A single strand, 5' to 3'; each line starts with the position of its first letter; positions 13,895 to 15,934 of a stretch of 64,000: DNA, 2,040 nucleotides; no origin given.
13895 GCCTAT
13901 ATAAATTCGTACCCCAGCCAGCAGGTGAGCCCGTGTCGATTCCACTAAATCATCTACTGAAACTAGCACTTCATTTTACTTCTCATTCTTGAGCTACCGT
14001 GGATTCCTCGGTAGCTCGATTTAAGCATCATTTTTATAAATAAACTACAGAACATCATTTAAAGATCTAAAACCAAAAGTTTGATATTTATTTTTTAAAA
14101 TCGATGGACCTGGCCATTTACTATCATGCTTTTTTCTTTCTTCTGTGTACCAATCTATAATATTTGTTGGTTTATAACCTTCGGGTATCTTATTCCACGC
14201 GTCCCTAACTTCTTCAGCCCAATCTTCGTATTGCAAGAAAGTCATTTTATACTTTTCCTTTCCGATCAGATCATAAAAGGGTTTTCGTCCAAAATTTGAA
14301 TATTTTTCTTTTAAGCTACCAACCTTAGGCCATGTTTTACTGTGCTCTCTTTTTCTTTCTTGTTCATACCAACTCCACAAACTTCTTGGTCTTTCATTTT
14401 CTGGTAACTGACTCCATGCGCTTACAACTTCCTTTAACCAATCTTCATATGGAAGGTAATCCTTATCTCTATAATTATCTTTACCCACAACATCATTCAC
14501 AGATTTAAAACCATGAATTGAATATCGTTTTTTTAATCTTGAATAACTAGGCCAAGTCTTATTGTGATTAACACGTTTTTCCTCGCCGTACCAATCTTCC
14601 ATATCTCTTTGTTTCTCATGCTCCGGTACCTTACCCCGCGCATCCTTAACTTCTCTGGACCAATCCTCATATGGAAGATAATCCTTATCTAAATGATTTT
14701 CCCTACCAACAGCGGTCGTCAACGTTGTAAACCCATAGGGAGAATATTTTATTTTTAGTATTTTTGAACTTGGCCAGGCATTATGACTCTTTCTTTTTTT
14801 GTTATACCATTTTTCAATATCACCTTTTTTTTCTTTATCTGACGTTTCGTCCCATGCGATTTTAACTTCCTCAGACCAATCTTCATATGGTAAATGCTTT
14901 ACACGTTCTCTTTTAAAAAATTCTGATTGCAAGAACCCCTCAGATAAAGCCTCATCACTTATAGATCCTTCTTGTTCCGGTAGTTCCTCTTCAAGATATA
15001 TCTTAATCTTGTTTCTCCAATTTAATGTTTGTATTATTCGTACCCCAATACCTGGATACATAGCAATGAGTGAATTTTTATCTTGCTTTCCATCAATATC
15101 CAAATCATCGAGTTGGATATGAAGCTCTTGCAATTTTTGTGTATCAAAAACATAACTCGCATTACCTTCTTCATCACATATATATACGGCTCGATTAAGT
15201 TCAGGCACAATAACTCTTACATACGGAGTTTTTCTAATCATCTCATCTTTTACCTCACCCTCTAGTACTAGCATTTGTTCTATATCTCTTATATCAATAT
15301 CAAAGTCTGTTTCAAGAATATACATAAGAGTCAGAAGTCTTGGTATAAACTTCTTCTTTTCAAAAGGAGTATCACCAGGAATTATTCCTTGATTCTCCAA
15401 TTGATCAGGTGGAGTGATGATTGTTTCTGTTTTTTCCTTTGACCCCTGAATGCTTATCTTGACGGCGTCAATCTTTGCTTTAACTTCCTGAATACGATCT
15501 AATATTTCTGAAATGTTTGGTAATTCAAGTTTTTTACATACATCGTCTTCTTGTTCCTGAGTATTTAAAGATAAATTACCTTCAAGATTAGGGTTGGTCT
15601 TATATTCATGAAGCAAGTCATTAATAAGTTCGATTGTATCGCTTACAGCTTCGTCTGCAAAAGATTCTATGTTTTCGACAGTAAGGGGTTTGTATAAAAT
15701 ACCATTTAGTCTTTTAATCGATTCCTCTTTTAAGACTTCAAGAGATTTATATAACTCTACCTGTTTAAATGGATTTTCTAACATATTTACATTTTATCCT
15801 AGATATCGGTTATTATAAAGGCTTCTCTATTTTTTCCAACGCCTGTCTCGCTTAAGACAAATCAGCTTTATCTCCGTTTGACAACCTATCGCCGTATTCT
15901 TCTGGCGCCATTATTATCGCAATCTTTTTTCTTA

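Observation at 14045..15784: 579-aa protein with four tandem Trp-rich ~65-aa repeats of unrecognised type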

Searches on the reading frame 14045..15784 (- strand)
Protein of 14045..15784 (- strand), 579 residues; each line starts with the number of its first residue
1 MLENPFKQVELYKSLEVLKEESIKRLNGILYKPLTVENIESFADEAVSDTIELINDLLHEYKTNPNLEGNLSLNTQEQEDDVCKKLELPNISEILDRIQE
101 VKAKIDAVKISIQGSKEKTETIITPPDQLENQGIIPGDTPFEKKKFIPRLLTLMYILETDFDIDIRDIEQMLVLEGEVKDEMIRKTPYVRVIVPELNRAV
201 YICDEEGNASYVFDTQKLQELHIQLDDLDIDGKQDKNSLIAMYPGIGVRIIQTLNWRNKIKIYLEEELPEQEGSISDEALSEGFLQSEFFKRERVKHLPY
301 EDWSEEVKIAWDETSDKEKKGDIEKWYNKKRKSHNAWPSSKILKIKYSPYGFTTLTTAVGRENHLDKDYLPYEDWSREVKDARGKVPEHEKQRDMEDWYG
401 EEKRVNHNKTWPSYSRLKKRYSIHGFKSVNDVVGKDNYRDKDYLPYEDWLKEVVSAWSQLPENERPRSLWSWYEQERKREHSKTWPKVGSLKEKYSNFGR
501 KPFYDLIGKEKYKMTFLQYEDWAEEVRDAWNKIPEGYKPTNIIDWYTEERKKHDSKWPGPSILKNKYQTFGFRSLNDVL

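Call 3: search_protein_families(library=pfam, proteins=[window:14045-15784:-], max_evalue=10)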
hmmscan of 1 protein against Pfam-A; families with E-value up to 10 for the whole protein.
window:14045-15784:- (579 aa): 1 family
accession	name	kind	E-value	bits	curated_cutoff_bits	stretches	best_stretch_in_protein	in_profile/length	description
PF13045.11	DUF3905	-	1.1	9.7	27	1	503-551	33-81/84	Protein of unknown function (DUF3905)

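Call 4: search_protein_families(library=ncbifam, proteins=[window:14045-15784:-], max_evalue=10)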
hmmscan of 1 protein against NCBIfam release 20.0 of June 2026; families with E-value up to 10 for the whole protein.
window:14045-15784:- (579 aa): 0 families

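Call 5: search_protein_families(library=phrogs, proteins=[window:14045-15784:-], max_evalue=10)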
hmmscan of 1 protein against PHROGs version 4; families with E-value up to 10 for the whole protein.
window:14045-15784:- (579 aa): 1 family
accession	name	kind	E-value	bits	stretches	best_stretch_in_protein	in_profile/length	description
phrog_12235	-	unknown function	0.3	12.1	1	200-245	3-46/70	-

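Call 7: find_homologous_proteins(query=window:14045-15784:-, max_evalue=0.001)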
Query window:14045-15784:- (579 aa): 82 proteins with E <= 0.001 among 8000 candidates.
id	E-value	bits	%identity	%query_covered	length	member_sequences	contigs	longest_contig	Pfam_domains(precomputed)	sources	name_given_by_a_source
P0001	0.0e+0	1319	100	100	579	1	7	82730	-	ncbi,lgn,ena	-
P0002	5.7e-271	919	67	100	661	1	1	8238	-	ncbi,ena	-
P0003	6.7e-193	661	49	98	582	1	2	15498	-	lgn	-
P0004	7.7e-170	585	49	98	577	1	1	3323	-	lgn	-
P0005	2.2e-163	563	55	97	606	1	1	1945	-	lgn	-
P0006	3.9e-139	483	48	86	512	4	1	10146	-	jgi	jgi:hypothetical protein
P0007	2.0e-126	441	58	64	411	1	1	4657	-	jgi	jgi:hypothetical protein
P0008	2.0e-124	435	48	81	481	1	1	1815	-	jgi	jgi:hypothetical protein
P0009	7.8e-112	393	38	97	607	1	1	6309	-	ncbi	-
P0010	7.2e-107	377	39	100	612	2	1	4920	-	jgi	-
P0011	2.9e-105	371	41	96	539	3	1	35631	-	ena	-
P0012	4.5e-104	368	39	95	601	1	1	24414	-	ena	-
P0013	4.1e-103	364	42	85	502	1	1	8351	-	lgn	-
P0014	5.7e-102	361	40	94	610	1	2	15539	-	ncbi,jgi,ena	-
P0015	9.3e-101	357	39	94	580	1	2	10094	-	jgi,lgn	jgi:hypothetical protein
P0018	2.5e-98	349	63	46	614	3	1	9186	-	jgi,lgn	-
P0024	1.4e-92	330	42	86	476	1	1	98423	-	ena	-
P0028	3.0e-90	322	38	94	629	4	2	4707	PF14882.12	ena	-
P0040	1.0e-83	300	39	95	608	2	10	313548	-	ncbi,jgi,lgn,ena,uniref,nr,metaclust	ncbi:hypothetical protein A2738_03235 [Candidatus Nomurabacteria bacterium RIFCSPHIGHO2_01_FULL_42_1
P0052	6.1e-79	285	34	93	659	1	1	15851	PF14882.12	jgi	jgi:hypothetical protein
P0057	2.5e-76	276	37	87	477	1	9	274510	-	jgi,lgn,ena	-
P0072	2.1e-68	250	51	45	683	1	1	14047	-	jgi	jgi:uncharacterized protein (DUF2147 family)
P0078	3.5e-60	223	48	45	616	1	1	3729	-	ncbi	-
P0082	2.9e-32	130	34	45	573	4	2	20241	-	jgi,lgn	jgi:hypothetical protein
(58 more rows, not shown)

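Call 8: search_solved_structures(query=window:14045-15784:-, max_evalue=10)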
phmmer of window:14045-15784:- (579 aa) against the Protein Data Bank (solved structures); distinct sequences matched with E-value up to 10: 2.
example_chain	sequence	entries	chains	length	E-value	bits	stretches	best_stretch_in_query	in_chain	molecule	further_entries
9ijk_A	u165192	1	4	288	1.7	10.6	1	19-67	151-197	2-hydroxy-6-oxononadienedioate/2-hydroxy-6-oxononatrienedioate hydrolase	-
1u2e_A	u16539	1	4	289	1.7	10.6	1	19-67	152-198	2-hydroxy-6-ketonona-2,4-dienedioic acid hydrolase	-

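Call 9: search_protein_families(library=pfam, proteins=[P0028, P0052, P0002, P0040, P0072, P0082, P0018, P0078], max_evalue=1)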
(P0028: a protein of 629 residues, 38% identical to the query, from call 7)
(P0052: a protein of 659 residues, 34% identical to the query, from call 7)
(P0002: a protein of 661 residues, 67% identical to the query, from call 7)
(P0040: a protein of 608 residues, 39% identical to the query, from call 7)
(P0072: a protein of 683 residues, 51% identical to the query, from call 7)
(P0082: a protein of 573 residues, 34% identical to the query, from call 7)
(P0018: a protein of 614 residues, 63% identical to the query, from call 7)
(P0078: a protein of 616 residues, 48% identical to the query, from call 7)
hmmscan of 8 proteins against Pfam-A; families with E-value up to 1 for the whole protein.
P0028 (629 aa): 3 families
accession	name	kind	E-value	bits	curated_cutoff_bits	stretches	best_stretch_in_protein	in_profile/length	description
PF14882.11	INT_rpt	-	2.5e-09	37.7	26.5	4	333-364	2-32/55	Integrase repeat unit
PF25398.1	CUX1_N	-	0.00092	19.6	27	0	429-469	59-99/116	CUX1-like, N-terminal tRNA-binding arm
PF21051.3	ARMC9_LisH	-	0.052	14.2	27.3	0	497-513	7-23/32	ARMC9, LIS1 homology motif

P0052 (659 aa): 4 families
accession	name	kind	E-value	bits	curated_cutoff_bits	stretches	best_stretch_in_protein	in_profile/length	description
PF14882.11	INT_rpt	-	5.7e-08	33.3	26.5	3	565-588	5-27/55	Integrase repeat unit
PF10562.14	CaM_bdg_C0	-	0.064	14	20.2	0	440-447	2-9/29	Calmodulin-binding domain C0 of NMDA receptor NR1 subunit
PF18143.6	HAD_SAK_2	-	0.085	13.6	27.5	1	225-300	32-89/139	HAD domain in Swiss Army Knife RNA repair proteins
PF04144.18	SCAMP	-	0.087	13.5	27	0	424-445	69-90/172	SCAMP family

P0002 (661 aa): 3 families
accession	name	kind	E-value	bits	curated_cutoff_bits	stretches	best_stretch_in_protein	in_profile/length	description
PF02961.22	SAM_BAF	-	0.0037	18.1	25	0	417-475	29-86/88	Barrier to autointegration factor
PF20126.4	TumE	-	0.032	14.7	23.4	1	549-586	44-79/81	Toxin TumE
PF00577.26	Usher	-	0.5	9.6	27.1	0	418-448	265-296/549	Outer membrane usher protein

P0040 (608 aa): 3 families
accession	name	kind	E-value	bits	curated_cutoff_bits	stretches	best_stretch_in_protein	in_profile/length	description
PF00280.23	potato_inhibit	-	0.011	16.9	24.5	0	407-417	4-14/64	Potato inhibitor I family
PF07286.17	D-Glu_cyclase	-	0.16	12.3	25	1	451-494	64-107/143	D-glutamate cyclase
PF04167.18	DUF402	-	0.22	12.2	23.9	0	430-458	3-31/68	Protein of unknown function (DUF402)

P0072 (683 aa): 7 families
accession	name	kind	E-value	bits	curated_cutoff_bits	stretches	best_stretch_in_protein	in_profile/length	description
PF20105.4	DUF6495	-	0.00036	21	25.2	0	356-380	11-34/156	Family of unknown function (DUF6495)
PF13730.12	HTH_36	-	0.0012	19.1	25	0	307-334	20-47/55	Helix-turn-helix domain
PF24739.1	DUF7690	-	0.0013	19.6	25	0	389-409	13-33/84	Domain of unknown function (DUF7690)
PF15943.11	YdaS_toxin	-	0.018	15.3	30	0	468-504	6-43/65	Bacterial toxin YdaS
PF23572.1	GH3_C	-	0.03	15.4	23.6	1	258-317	53-111/119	GH3 family C-terminal domain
PF07453.19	NUMOD1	-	0.079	13.7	22.8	0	474-491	20-37/37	NUMOD1 domain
PF05584.17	Sulfolobus_pRN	-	0.098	13.2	20.8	0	571-593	43-65/72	Sulfolobus plasmid regulatory protein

P0082 (573 aa): 1 family
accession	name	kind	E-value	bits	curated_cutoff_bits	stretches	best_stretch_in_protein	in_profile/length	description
PF16476.10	DUF5053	-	0.013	15.6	26.6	1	453-505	9-61/71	Domain of unknown function (DUF5053)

P0018 (614 aa): 1 family
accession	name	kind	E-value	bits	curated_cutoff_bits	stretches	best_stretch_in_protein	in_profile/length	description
PF08279.18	HTH_11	-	0.006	16.9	25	1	398-429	16-44/55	HTH domain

P0078 (616 aa): 1 family
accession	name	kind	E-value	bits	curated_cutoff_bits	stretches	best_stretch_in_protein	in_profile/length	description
PF22180.2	RH3_dom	-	0.5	10.9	27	0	257-290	32-65/66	RH3 domain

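Call 13: search_protein_families(library=pfam, alignment_id=A1, max_evalue=0.01)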
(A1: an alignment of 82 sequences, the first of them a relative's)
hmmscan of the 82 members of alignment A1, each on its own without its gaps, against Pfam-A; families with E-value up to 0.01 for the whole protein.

A. member 1, P0001 (579 aa): 0 families

B. families by the number of members that match (of 82 scanned): 18 families
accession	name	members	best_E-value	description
PF14882.11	INT_rpt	12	2.5e-09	Integrase repeat unit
PF21051.3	ARMC9_LisH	3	0.002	ARMC9, LIS1 homology motif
PF00280.23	potato_inhibit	2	0.0011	Potato inhibitor I family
PF20275.3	CTD10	1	0.00023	C-terminal domain 10 of the ABC-three component (ABC-3C) systems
PF20105.4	DUF6495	1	0.00036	Family of unknown function (DUF6495)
PF24645.1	DUF7639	1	0.00038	Domain of unknown function (DUF7639)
PF24698.1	DUF7662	1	0.00065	Domain of unknown function (DUF7662)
PF25398.1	CUX1_N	1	0.00092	CUX1-like, N-terminal tRNA-binding arm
PF07836.16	DmpG_comm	1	0.0012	DmpG-like communication domain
PF13730.12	HTH_36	1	0.0012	Helix-turn-helix domain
PF24659.1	DUF7648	1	0.0013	Domain of unknown function (DUF7648)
PF24739.1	DUF7690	1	0.0013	Domain of unknown function (DUF7690)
PF02961.22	SAM_BAF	1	0.0037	Barrier to autointegration factor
PF24777.1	DUF7700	1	0.0041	Domain of unknown function (DUF7700)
PF08279.18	HTH_11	1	0.006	HTH domain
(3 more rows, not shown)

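Call 17: find_encoding_contigs(protein=P0001, flank=6000, max_places=3)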
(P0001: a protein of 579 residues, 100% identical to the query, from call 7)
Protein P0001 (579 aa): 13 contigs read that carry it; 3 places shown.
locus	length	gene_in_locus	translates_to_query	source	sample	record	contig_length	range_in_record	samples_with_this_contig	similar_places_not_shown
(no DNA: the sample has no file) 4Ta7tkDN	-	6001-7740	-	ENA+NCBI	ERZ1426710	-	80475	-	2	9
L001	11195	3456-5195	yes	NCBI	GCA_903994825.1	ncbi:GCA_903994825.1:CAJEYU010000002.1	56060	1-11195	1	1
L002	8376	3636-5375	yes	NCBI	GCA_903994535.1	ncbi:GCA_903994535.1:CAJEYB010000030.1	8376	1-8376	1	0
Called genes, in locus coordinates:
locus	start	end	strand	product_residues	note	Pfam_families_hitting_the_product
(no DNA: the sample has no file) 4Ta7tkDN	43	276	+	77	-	-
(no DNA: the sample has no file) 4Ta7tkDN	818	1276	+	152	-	-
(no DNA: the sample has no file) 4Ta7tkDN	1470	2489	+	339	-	PF13310:Virulence_RhuM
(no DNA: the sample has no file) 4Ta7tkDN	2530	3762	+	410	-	PF05977:MFS_3, PF07690:MFS_1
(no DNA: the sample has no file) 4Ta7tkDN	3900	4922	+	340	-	PF13310:Virulence_RhuM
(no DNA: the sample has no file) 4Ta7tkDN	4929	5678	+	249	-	PF01522:Polysacc_deac_1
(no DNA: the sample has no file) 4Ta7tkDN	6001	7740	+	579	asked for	-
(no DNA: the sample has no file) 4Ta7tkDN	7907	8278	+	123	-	PF09864:MliC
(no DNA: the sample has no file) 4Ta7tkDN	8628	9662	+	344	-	PF13310:Virulence_RhuM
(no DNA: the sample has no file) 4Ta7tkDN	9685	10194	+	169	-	PF00293:NUDIX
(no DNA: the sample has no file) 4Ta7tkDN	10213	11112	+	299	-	-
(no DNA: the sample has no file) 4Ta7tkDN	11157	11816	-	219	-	PF20334:DUF6629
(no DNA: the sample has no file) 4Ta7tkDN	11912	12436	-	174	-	-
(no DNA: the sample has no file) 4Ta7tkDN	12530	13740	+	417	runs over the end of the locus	PF01471:PG_binding_1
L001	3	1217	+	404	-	?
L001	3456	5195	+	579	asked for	-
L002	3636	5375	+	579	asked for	-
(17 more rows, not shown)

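Call 18: find_encoding_contigs(protein=P0040, flank=6000, max_places=2)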
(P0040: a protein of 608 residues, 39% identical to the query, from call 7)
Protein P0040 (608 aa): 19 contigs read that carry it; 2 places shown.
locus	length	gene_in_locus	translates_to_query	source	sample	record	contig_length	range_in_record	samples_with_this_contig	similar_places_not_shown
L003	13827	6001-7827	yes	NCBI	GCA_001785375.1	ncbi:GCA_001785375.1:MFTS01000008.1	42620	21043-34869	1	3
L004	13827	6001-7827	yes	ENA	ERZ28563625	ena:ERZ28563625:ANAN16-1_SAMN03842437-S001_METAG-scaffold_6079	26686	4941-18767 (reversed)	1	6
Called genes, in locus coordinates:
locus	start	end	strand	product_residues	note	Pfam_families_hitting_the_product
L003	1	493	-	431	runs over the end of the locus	PF01547:SBP_bac_1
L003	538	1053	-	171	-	PF01209:Ubie_methyltran, PF13489:Methyltransf_23, PF05175:MTS (weak), PF13847:Methyltransf_31, PF08241:Methyltransf_11, PF08242:Methyltransf_12, PF13649:Methyltransf_25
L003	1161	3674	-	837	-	PF00521:DNA_topoisoIV, PF03989:DNA_gyraseA_C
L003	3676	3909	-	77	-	-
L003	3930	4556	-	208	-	PF13483:Lactamase_B_3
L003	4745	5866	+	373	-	PF00575:S1, PF21543:CvfB_2nd (faint), PF23459:S1_RRP5 (faint), PF00575:S1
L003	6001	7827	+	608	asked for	-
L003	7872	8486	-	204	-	PF01832:Glucosaminidase (weak)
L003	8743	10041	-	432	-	PF01225:Mur_ligase, PF08245:Mur_ligase_M, PF02875:Mur_ligase_C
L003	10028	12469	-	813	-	PF26299:MurL_N, PF26298:MurL_epimerase_C, PF08245:Mur_ligase_M, PF02875:Mur_ligase_C (weak)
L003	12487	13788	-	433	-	PF08245:Mur_ligase_M, PF02875:Mur_ligase_C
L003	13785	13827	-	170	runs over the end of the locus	PF00293:NUDIX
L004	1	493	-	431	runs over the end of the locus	PF01547:SBP_bac_1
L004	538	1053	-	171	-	PF01209:Ubie_methyltran, PF13489:Methyltransf_23, PF05175:MTS (weak), PF13847:Methyltransf_31, PF08241:Methyltransf_11, PF08242:Methyltransf_12, PF13649:Methyltransf_25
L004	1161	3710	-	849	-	PF00521:DNA_topoisoIV, PF03989:DNA_gyraseA_C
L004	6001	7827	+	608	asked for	-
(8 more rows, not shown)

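Call 49: find_encoding_contigs(protein=P0057, flank=5000, max_places=1)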
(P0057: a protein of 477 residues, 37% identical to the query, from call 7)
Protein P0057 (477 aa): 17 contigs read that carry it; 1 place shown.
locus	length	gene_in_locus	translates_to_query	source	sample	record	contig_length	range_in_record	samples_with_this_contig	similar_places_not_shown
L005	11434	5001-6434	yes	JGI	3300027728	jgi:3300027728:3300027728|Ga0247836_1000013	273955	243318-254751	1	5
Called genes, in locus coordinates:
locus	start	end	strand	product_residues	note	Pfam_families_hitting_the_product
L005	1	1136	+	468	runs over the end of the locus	PF02934:GatB_N, PF02637:GatB_Yqey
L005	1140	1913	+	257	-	-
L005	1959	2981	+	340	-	PF00044:Gp_dh_N, PF02800:Gp_dh_C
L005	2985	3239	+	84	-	-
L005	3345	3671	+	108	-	PF02452:PemK_toxin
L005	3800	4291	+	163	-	PF02502:LacAB_rpiB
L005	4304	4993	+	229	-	PF00834:Ribul_P_3_epim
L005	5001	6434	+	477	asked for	-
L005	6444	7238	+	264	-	-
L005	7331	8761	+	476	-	-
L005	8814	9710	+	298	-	PF13292:DXP_synthase_N, PF00456:Transketolase_N, PF00676:E1_dh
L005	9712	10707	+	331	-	PF02779:Transket_pyr, PF02780:Transketolase_C, PF22613:Transketolase_C_1, PF17147:PFOR_II (weak)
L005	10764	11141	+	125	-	-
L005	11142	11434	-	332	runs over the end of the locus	PF00294:PfkB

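Call 52: find_encoding_contigs(protein=P0024, flank=5000, max_places=1)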
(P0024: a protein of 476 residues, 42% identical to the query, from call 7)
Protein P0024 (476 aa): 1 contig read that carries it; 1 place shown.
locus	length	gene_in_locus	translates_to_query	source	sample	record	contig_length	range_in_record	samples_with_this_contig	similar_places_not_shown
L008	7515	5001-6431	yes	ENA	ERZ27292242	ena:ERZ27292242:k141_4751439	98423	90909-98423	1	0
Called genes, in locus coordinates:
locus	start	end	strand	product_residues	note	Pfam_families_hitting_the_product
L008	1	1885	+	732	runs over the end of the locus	PF02463:SMC_N, PF13175:AAA_15 (faint), PF13476:AAA_23, PF13304:AAA_21 (weak)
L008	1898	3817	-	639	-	PF08206:OB_RNB (faint), PF17849:OB_Dis3 (faint), PF17876:CSD2, PF00773:RNB, PF00575:S1 (weak), PF18614:RNase_II_C_S1 (weak)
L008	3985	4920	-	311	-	PF01073:3Beta_HSD, PF01370:Epimerase, PF02719:Polysacc_synt_2, PF04321:RmlD_sub_bind (weak), PF05368:NmrA (weak), PF07993:NAD_binding_4 (weak), PF13460:NAD_binding_10, PF16363:GDP_Man_Dehyd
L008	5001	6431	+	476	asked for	-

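Call 66: search_protein_families(library=padloc, proteins=[P0001, P0040, P0052, P0072, P0082, P0057, P0024], max_evalue=0.01)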
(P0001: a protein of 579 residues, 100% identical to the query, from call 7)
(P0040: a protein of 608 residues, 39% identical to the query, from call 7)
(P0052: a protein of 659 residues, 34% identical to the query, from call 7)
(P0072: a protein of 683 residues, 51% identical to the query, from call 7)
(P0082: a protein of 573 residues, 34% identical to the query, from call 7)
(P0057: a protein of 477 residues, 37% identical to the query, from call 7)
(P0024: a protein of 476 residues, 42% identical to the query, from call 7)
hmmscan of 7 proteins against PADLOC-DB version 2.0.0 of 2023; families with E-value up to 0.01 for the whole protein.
P0001 (579 aa): 0 families

P0040 (608 aa): 0 families

P0052 (659 aa): 0 families

P0072 (683 aa): 0 families

P0082 (573 aa): 0 families

P0057 (477 aa): 1 family
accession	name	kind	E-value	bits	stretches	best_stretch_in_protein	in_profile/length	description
PDLC04673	PDC-M48B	-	0.00088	16.7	1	344-401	98-154/296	-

P0024 (476 aa): 1 family
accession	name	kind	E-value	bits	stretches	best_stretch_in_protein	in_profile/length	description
PDLC01057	C3a59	-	0.0033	15.5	1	31-122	41-131/167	trans-membrane (TM)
